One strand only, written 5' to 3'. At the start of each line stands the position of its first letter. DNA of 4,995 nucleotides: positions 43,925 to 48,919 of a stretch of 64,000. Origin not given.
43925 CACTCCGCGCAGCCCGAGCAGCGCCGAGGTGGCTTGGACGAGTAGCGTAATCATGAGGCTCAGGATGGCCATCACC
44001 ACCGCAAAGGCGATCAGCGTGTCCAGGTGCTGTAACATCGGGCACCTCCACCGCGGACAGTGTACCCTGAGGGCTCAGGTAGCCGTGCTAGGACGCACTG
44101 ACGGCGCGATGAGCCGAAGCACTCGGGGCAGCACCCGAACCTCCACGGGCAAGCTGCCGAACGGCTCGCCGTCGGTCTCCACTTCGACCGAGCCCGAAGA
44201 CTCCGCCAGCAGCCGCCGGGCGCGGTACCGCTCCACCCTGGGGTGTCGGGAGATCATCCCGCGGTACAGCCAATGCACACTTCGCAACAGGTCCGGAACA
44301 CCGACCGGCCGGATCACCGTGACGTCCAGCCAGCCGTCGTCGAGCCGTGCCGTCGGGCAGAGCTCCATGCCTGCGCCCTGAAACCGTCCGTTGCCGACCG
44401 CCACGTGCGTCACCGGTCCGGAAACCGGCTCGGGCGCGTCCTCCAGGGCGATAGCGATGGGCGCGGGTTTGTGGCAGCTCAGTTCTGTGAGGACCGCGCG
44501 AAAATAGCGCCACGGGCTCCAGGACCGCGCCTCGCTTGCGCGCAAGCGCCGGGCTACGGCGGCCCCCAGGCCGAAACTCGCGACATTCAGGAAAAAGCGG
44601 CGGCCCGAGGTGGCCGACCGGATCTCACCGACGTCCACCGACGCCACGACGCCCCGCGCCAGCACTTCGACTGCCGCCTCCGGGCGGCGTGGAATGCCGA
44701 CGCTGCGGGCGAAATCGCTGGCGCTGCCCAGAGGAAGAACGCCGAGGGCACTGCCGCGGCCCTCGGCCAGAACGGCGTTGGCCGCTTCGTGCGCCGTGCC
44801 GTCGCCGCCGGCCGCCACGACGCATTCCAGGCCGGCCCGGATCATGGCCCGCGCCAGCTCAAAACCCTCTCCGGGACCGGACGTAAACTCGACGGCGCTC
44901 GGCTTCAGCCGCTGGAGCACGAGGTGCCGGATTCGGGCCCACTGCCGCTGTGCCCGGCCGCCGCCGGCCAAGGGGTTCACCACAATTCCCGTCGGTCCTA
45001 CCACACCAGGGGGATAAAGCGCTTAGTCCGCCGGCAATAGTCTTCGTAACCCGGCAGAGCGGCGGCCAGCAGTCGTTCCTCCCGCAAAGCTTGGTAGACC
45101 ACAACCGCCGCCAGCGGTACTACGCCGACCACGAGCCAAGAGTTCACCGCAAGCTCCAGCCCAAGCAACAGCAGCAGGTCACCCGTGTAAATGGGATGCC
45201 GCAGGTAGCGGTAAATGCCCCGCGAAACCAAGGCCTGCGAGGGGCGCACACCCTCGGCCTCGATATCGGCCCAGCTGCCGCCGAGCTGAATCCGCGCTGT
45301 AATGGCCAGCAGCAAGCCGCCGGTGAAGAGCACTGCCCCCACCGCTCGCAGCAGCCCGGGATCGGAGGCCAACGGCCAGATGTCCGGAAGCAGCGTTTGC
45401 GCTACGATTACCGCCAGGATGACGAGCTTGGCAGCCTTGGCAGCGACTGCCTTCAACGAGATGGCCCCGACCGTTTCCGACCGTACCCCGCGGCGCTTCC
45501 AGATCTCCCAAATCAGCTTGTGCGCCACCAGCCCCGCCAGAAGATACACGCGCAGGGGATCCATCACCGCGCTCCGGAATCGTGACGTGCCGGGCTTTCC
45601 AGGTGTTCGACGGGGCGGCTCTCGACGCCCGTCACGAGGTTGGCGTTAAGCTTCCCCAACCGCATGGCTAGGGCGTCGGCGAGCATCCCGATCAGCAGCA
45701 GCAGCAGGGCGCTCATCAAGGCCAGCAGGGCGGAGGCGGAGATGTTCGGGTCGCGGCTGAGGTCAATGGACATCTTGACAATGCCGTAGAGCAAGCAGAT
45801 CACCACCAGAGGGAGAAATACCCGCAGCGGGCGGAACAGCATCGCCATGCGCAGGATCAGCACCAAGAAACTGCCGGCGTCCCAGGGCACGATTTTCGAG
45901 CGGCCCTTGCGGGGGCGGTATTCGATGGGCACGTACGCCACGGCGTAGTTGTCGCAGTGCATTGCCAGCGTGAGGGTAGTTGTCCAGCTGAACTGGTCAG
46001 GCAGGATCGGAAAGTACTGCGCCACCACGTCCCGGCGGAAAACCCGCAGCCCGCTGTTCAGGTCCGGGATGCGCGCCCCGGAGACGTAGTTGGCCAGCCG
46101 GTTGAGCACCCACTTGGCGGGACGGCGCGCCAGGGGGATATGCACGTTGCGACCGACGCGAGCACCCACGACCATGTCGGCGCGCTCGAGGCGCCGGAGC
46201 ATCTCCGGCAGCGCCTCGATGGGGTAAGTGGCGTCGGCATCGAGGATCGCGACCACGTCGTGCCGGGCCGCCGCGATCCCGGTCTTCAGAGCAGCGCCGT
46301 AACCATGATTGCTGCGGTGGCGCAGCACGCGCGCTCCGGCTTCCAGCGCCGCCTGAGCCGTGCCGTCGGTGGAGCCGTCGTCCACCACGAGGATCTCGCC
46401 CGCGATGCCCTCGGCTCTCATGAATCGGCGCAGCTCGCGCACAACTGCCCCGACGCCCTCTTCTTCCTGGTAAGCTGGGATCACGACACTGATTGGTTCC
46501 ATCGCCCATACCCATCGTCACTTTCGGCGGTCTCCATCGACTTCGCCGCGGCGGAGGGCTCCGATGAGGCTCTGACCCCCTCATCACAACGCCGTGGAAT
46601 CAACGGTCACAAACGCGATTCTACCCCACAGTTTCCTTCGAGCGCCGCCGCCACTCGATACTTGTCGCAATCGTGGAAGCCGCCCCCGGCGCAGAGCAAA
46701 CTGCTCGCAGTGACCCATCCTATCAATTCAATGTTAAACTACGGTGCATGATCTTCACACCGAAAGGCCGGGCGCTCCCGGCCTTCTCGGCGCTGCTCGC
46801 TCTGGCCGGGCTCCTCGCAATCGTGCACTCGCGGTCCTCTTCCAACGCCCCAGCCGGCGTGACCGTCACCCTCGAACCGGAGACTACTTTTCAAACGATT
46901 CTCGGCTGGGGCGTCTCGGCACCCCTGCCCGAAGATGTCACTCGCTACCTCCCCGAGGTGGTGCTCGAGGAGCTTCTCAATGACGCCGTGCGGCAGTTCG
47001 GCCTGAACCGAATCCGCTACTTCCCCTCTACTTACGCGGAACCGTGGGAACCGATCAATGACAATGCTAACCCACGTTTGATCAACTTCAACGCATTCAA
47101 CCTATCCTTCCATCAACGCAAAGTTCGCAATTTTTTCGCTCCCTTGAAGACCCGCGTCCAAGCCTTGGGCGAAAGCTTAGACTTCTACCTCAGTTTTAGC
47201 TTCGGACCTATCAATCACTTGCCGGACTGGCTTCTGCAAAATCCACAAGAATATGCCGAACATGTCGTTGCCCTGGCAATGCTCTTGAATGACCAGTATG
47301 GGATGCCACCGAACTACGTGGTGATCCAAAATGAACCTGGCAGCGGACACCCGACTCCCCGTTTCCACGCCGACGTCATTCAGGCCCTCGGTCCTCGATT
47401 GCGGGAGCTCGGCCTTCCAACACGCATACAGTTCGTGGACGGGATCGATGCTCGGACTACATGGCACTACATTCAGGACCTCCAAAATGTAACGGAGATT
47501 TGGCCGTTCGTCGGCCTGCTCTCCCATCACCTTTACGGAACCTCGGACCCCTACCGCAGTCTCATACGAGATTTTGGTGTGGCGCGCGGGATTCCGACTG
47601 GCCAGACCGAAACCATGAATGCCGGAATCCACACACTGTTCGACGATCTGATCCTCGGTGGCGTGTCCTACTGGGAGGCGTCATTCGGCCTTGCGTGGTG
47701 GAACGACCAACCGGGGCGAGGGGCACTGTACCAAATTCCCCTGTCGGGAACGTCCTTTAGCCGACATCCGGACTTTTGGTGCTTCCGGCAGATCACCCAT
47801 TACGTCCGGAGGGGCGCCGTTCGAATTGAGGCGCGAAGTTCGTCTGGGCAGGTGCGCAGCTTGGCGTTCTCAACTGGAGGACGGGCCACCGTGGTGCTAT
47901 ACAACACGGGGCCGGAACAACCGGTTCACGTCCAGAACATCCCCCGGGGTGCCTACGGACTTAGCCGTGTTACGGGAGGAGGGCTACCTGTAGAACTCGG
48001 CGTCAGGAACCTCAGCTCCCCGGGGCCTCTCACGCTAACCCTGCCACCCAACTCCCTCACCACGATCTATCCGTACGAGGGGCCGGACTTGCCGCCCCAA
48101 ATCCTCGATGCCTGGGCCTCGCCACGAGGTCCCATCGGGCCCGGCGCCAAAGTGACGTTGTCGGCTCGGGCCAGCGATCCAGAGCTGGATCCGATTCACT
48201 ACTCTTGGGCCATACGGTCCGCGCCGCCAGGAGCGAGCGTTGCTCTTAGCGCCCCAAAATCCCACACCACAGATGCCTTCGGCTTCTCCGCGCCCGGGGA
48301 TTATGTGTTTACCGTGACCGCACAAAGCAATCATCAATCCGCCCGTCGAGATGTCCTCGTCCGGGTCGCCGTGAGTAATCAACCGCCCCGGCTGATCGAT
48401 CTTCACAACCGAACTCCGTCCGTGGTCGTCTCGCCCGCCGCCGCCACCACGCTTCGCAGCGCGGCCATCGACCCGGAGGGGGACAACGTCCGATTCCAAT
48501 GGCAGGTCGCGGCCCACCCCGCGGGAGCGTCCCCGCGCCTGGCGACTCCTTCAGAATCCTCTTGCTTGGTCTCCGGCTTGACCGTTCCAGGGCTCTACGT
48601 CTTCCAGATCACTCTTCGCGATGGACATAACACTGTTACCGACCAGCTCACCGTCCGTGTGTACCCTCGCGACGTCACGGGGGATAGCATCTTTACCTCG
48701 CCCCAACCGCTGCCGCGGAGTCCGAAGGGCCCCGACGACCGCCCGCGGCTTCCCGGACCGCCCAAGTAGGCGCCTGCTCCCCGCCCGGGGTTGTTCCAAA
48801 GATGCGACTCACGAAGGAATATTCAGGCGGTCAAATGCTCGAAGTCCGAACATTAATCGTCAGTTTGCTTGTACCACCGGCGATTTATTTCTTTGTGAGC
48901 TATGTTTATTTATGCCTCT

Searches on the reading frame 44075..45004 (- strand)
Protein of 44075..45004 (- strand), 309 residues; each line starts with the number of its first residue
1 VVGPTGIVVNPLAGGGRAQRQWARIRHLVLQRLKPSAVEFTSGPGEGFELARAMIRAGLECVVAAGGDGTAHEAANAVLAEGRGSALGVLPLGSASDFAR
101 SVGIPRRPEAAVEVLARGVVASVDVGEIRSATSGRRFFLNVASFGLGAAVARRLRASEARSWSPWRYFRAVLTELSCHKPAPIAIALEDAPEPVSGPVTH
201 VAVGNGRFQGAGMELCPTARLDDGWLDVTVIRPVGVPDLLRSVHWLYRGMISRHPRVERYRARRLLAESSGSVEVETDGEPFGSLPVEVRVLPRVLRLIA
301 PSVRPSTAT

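Call 37: search_protein_families(library=pfam, proteins=[window:44075-45004:-], max_evalue=0.001)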
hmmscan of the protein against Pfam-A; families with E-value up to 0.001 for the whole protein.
window:44075-45004:- (309 aa): 2 families
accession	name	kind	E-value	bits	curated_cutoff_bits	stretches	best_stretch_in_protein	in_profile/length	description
PF19279.4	YegS_C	-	3.5e-32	111.8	27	1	141-299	2-157/158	YegS C-terminal NAD kinase beta sandwich-like domain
PF00781.29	DAGK_cat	-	1.8e-27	95.8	23.6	1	7-128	4-125/125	Diacylglycerol kinase catalytic domain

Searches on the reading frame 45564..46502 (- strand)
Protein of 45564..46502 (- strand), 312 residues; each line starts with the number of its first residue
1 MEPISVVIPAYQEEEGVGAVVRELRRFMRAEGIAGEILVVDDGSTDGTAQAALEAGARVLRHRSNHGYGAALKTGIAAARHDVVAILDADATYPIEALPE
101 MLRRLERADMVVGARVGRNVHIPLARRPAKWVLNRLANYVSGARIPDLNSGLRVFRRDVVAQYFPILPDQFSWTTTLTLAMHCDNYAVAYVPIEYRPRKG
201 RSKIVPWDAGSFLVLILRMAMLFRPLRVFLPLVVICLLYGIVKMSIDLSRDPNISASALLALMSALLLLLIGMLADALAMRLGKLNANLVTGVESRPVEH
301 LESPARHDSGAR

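Call 37: search_protein_families(library=pfam, proteins=[window:45564-46502:-], max_evalue=0.001)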
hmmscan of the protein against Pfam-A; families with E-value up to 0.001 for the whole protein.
window:45564-46502:- (312 aa): 3 families
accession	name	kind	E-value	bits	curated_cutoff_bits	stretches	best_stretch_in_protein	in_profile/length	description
PF00535.33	Glycos_transf_2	-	1.9e-31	109.7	23.3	1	5-164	1-168/168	Glycosyl transferase family 2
PF13641.12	Glyco_tranf_2_3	-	2.5e-09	37.9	27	1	3-111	2-119/230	Glycosyltransferase like family 2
PF13506.12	Glyco_transf_21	-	1.5e-05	25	21.7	1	71-143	21-94/174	Glycosyl transferase family 21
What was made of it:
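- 45564..46502 (-): GtrB-like GT2, 312 aa. This is the flavoprotein family's usual partner, here 13 kb away from it. Pfam Glycos_transf_2 E=1.9e-31 (call 37).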

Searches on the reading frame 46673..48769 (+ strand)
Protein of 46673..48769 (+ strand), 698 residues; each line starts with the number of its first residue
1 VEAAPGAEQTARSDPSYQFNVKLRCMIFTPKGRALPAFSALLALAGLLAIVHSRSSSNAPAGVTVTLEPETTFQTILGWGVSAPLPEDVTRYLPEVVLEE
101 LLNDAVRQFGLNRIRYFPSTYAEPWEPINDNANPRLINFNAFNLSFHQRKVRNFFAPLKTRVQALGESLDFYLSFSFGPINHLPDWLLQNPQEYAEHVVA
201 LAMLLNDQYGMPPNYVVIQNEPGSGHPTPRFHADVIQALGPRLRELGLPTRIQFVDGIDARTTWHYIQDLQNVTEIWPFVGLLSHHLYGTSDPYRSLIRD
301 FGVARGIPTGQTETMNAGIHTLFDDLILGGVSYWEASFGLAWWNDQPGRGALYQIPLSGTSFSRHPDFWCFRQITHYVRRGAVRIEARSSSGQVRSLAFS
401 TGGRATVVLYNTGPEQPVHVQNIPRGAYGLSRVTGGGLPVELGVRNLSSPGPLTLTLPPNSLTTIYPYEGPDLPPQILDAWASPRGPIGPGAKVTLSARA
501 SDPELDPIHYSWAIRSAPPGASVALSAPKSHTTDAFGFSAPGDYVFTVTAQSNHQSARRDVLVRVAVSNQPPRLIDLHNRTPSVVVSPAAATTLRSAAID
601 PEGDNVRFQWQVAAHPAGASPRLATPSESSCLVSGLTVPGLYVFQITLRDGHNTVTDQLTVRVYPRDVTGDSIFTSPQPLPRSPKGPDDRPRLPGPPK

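Call 37: search_protein_families(library=pfam, proteins=[window:46673-48769:+], max_evalue=0.001)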
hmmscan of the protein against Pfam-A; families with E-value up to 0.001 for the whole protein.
window:46673-48769:+ (698 aa): 3 families
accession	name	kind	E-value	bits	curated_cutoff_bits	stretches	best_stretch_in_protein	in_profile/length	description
PF22352.2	K319L-like_PKD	-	1.2e-15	57.7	27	2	490-565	10-84/84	K319L-like, PKD domain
PF00801.26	PKD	-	2.4e-07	31.1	23.5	1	480-564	4-79/80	PKD domain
PF05345.18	He_PIG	-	0.00034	21.4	24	0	596-663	25-95/96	Putative Ig domain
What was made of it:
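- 46673..48769 (+): 698-aa secreted-type protein with a K319L-like PKD domain; a candidate glycosylation target. Pfam (call 37).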
